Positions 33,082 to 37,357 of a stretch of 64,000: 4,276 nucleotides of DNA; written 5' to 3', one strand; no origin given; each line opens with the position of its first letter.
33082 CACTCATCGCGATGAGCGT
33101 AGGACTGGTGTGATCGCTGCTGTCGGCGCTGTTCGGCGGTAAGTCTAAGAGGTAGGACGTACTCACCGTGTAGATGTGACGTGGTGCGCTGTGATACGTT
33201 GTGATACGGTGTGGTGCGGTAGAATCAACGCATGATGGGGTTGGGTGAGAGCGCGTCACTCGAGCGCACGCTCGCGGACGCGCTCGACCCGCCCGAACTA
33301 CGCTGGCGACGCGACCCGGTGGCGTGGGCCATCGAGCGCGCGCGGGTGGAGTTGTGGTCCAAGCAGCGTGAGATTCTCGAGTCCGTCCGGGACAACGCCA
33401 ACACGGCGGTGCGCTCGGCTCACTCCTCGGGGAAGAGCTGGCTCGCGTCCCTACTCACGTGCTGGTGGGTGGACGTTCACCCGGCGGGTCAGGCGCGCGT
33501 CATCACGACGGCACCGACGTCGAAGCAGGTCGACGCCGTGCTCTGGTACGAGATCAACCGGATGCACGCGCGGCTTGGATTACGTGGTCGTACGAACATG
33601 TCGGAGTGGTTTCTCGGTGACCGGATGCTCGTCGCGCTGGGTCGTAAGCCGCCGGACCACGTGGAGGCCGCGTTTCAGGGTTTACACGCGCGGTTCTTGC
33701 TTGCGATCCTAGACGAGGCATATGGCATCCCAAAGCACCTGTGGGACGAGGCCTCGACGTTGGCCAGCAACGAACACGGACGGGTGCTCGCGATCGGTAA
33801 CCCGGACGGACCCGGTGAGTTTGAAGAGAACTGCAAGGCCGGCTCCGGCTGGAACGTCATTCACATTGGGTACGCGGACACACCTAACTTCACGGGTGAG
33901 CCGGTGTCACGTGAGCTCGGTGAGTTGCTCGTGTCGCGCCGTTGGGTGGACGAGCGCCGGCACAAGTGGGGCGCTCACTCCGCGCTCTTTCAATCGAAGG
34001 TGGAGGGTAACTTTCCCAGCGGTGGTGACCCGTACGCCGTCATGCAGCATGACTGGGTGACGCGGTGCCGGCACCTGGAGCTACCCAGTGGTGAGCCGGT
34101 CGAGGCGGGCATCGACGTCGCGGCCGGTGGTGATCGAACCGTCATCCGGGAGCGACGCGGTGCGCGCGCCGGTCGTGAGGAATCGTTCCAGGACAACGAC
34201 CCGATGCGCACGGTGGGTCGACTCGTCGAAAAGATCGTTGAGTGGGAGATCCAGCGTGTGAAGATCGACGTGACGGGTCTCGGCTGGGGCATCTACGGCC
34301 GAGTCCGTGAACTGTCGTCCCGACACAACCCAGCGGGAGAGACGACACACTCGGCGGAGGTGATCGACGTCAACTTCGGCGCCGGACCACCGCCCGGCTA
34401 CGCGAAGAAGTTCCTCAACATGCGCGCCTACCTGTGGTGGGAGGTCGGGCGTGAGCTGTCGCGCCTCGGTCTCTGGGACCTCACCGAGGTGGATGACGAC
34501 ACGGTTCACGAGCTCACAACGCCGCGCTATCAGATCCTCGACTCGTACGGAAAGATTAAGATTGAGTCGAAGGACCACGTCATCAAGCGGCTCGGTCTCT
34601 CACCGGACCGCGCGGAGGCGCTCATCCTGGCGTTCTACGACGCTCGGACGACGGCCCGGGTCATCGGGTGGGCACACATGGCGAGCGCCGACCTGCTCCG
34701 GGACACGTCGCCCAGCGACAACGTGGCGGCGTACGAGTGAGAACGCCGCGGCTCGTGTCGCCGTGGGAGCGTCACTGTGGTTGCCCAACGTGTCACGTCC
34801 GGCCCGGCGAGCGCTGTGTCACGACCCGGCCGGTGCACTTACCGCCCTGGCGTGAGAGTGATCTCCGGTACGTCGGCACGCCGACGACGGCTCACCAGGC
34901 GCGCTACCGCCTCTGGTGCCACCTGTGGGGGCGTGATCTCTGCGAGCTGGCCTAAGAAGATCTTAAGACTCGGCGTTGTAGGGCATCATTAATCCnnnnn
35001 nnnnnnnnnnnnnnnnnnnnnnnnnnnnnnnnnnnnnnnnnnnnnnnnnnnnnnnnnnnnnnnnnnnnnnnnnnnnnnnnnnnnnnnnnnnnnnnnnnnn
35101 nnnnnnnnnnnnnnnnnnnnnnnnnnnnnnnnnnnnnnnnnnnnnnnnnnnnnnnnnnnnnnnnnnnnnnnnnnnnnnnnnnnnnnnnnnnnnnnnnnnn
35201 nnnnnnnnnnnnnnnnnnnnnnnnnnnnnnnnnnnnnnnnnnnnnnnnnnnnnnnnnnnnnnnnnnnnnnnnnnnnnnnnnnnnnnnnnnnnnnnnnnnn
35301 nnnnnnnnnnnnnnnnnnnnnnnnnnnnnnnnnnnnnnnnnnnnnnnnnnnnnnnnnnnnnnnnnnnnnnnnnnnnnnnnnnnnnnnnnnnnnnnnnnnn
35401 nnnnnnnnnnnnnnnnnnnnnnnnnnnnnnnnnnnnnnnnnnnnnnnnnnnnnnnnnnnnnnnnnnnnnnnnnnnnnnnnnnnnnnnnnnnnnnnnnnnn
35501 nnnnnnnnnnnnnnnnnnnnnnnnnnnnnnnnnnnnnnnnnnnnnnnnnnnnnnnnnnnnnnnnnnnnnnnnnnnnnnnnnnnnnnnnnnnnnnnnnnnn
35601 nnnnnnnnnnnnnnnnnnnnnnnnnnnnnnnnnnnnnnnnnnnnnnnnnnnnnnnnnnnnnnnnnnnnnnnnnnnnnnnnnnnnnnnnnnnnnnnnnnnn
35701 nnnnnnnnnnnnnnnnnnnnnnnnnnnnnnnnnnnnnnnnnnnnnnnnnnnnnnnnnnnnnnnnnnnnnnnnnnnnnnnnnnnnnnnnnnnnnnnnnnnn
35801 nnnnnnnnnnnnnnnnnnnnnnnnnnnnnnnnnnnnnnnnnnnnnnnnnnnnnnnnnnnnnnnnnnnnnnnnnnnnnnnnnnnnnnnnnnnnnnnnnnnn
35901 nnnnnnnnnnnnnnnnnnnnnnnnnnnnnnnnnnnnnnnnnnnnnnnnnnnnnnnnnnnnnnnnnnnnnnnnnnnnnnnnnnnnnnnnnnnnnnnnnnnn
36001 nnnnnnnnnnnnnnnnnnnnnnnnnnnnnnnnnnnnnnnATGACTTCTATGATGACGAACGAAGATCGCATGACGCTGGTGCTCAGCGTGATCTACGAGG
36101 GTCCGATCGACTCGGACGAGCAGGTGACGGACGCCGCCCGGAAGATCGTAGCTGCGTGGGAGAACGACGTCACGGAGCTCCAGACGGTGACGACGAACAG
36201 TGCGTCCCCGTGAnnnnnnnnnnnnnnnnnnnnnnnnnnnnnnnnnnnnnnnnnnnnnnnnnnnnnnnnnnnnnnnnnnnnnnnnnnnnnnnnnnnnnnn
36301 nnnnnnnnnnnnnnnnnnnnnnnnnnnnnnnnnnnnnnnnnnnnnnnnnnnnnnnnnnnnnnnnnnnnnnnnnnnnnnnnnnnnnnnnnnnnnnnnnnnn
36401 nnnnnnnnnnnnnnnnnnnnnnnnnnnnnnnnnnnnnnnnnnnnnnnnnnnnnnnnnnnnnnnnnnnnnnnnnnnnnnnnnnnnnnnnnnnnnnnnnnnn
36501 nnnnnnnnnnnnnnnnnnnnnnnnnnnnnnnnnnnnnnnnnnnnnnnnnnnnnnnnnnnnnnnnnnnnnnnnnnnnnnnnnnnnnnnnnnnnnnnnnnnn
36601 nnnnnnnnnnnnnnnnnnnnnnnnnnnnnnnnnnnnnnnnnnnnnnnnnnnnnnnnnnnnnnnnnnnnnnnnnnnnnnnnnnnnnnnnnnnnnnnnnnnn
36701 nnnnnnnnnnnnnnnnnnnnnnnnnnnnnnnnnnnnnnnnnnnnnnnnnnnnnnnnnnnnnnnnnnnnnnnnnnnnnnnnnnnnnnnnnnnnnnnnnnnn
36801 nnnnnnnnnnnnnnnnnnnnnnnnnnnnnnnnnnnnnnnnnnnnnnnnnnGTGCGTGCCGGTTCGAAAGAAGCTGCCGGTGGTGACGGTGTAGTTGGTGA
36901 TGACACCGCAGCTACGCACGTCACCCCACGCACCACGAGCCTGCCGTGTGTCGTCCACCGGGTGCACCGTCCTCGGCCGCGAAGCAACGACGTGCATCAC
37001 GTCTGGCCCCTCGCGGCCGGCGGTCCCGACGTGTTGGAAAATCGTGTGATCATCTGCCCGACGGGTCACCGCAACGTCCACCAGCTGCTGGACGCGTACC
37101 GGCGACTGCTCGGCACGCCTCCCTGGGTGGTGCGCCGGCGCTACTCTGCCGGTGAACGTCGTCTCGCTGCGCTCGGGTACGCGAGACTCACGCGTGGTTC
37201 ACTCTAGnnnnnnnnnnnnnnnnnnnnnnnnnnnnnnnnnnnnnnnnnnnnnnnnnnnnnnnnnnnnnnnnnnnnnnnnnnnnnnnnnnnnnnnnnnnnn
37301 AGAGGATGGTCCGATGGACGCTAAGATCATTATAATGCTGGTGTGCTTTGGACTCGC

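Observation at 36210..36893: Papain-like (C1) cysteine peptidase encoded right after the tRNA cluster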

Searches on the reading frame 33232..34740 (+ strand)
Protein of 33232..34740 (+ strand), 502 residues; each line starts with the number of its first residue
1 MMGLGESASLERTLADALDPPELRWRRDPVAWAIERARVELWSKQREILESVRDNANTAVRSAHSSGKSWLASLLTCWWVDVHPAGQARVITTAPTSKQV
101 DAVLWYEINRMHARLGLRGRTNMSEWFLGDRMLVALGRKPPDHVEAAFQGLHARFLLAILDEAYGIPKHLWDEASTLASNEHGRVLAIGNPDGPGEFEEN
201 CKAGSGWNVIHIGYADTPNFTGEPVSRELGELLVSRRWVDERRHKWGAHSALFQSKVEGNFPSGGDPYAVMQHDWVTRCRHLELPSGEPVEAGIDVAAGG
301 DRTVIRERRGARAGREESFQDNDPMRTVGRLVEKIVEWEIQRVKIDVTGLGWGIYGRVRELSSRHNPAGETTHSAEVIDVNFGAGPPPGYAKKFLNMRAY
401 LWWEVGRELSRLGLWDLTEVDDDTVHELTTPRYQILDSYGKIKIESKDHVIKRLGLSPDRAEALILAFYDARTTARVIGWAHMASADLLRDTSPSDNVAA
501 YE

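Call 3: search_protein_families(library=pfam, proteins=[window:33232-34740:+], max_evalue=1)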
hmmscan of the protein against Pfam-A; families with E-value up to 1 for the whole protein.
window:33232-34740:+ (502 aa): 0 families

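Call 9: search_protein_families(library=phrogs, proteins=[window:33232-34740:+], max_evalue=0.001)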
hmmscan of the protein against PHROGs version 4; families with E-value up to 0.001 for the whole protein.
window:33232-34740:+ (502 aa): 3 families
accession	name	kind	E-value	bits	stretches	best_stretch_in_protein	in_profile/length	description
phrog_2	-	head and packaging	5.1e-31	109.2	1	26-474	251-595/807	terminase large subunit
phrog_5902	-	unknown function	2.1e-16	61.1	1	26-323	19-320/359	-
phrog_20197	-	unknown function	0.00036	21.5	1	44-113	37-105/158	-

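Call 44: search_dna_similar(query=window:33232-34740:+, collection=phages, mode=protein, max_rows=15)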
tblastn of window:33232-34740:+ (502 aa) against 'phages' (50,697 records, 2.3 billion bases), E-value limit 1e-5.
Records with a match: 370; places in all: 370; records where one place covers at least 80% of the query: 144.
Best place of each record, by identity: <60% 370.
By first word of the organism name: Salinibacter 183; Microbacterium 33; Arthrobacter 29; Streptomyces 22; Clostridium 18; Escherichia 13; Pseudomonas 11; Caudoviricetes 8; Salmonella 6; Vibrio 6; and 23 more.
By host as written in the record: Salinibacter ruber M8 183; Arthrobacter sp. ATCC 21022 26; - 15; Streptomyces griseus ATCC 10137 10; Microbacterium foliorum NRRL B-24224 SEA 9; Microbacterium foliorum NRRL B-24224 8; Microbacterium paraoxydans NRRL B-14843 7; Clostridium perfringens 7; and 61 more.
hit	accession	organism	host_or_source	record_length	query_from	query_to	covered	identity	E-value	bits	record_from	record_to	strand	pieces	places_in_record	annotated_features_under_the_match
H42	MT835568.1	Bacteriophage sp.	human fecal samples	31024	28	466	87%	41.9%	2e-79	276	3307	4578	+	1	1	record has no annotation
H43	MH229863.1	Streptomyces phage JackieB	Streptomyces griseus ATCC 10137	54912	9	469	92%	36.1%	4e-66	237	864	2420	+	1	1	5: terminase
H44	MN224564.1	Streptomyces phage Araceli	Streptomyces griseus ATCC 10137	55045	9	469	92%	36.1%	4e-66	237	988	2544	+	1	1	6: terminase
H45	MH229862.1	Streptomyces phage Henoccus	Streptomyces griseus ATCC 10137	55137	9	469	92%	36.1%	4e-66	237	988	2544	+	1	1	6: terminase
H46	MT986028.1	Arthrobacter phage Thunderclap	Arthrobacter sp. ATCC 21022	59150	12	470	91%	35.9%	1e-66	239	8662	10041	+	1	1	22: terminase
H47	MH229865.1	Streptomyces phage LazerLemon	Streptomyces griseus ATCC 10137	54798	9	469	92%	35.7%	4e-69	246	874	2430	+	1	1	5: terminase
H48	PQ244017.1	Arthrobacter phage Amavida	Arthrobacter sp. ATCC 21022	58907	12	470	91%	35.9%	2e-66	238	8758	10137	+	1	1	24: terminase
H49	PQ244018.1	Arthrobacter phage Heylee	Arthrobacter sp. ATCC 21022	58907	12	470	91%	35.9%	2e-66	238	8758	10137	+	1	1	24: terminase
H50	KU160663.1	Arthrobacter phage Rings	Arthrobacter sp. ATCC 21022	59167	12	470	91%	35.9%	2e-66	238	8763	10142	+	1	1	21: terminase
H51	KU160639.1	Arthrobacter phage Anansi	Arthrobacter sp. ATCC 21022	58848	12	470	91%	35.7%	2e-66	238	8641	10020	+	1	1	22: terminase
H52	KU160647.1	Arthrobacter phage Gorgeous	Arthrobacter sp. ATCC 21022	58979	12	470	91%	35.7%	2e-66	238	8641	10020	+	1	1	22: terminase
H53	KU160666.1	Arthrobacter phage SorJuana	Arthrobacter sp. ATCC 21022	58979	12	470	91%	35.7%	2e-66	238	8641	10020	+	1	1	22: terminase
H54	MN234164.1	Arthrobacter phage Yeezus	Arthrobacter sp. ATCC 21022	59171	12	470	91%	35.7%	2e-66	238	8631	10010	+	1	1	21: terminase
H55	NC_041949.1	Arthrobacter phage Amigo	Arthrobacter sp. ATCC 21022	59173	12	470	91%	35.7%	2e-66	238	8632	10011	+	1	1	22: terminase large subunit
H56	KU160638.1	Arthrobacter phage Amigo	Arthrobacter sp. ATCC 21022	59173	12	470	91%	35.7%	2e-66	238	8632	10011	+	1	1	22: terminase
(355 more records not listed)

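Call 102: find_related_loci(query=window:33232-34740:+, collection=viral_contigs, flank=10000)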
Query window:33232-34740:+ (502 aa) in viral_contigs; peptide patterns used: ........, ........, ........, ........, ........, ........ (x = any residue, [..] = any of these).
No stretch of DNA in the collection matches any of the patterns.
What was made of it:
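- Tried and rejected: Terminase-based search for relatives: no pattern match (call 102).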

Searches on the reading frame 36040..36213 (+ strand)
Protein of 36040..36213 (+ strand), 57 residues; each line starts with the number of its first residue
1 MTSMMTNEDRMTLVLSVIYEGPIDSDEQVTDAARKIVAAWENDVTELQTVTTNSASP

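Call 3: search_protein_families(library=pfam, proteins=[window:36040-36213:+], max_evalue=1)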
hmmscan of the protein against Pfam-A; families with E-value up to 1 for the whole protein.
window:36040-36213:+ (57 aa): 3 families
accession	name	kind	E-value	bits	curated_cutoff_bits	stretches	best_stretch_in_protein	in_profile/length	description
PF17906.7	HTH_48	-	0.086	13.4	24.1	1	25-50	14-39/50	HTH domain in Mos1 transposase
PF22133.1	Toxin_BN_H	-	0.15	12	52.2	1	10-53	34-77/276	Botulinum neurotoxin, helical domain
PF17641.8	ASPRs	-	0.25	12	26.3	1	14-51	61-98/118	Ancylostoma-associated secreted protein related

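Call 4: search_protein_families(library=phrogs, proteins=[window:36040-36213:+], max_evalue=0.01)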
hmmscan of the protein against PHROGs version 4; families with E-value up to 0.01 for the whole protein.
window:36040-36213:+ (57 aa): 0 families

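Call 47: search_protein_families(library=ncbifam, proteins=[window:36040-36213:+], max_evalue=0.01)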
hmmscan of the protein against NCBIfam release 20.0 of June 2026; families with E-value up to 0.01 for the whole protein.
window:36040-36213:+ (57 aa): 0 families

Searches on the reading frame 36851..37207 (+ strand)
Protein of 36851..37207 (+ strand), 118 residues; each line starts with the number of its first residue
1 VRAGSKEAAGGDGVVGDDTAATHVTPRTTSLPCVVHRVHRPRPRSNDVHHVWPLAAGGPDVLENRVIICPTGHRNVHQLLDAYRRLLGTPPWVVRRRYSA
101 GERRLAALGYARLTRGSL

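Call 3: search_protein_families(library=pfam, proteins=[window:36851-37207:+], max_evalue=1)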
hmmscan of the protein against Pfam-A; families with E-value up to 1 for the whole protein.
window:36851-37207:+ (118 aa): 1 family
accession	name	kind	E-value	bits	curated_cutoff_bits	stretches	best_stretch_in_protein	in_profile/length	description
PF01844.29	HNH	-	3.1e-05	24.5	21.4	1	44-78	12-46/47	HNH endonuclease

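Call 4: search_protein_families(library=phrogs, proteins=[window:36851-37207:+], max_evalue=0.01)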
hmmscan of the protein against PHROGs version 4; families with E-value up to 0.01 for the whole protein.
window:36851-37207:+ (118 aa): 3 families
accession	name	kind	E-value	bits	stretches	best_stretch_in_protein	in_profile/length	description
phrog_15103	-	unknown function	3.9e-06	27.5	1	48-83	226-261/280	-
phrog_338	-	DNA, RNA and nucleotide metabolism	0.0031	17.9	1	38-74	221-257/340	HNH endonuclease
phrog_1271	-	DNA, RNA and nucleotide metabolism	0.0068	16.8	1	36-78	278-317/361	HNH endonuclease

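Call 47: search_protein_families(library=ncbifam, proteins=[window:36851-37207:+], max_evalue=0.01)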
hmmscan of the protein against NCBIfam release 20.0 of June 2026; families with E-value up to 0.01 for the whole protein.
window:36851-37207:+ (118 aa): 0 families

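Call 88: search_protein_families(library=padloc, proteins=[window:36851-37207:+], max_evalue=0.01)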
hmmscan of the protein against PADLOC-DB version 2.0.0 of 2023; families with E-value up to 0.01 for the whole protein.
window:36851-37207:+ (118 aa): 2 families
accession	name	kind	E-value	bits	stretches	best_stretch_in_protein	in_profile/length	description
PDLC03656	mREase_IV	-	2.3e-06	25.6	1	47-79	226-258/277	Type IV methyl-directed restriction enzyme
PDLC02859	DpdF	-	0.0014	15.2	1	43-81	19-57/545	DpdF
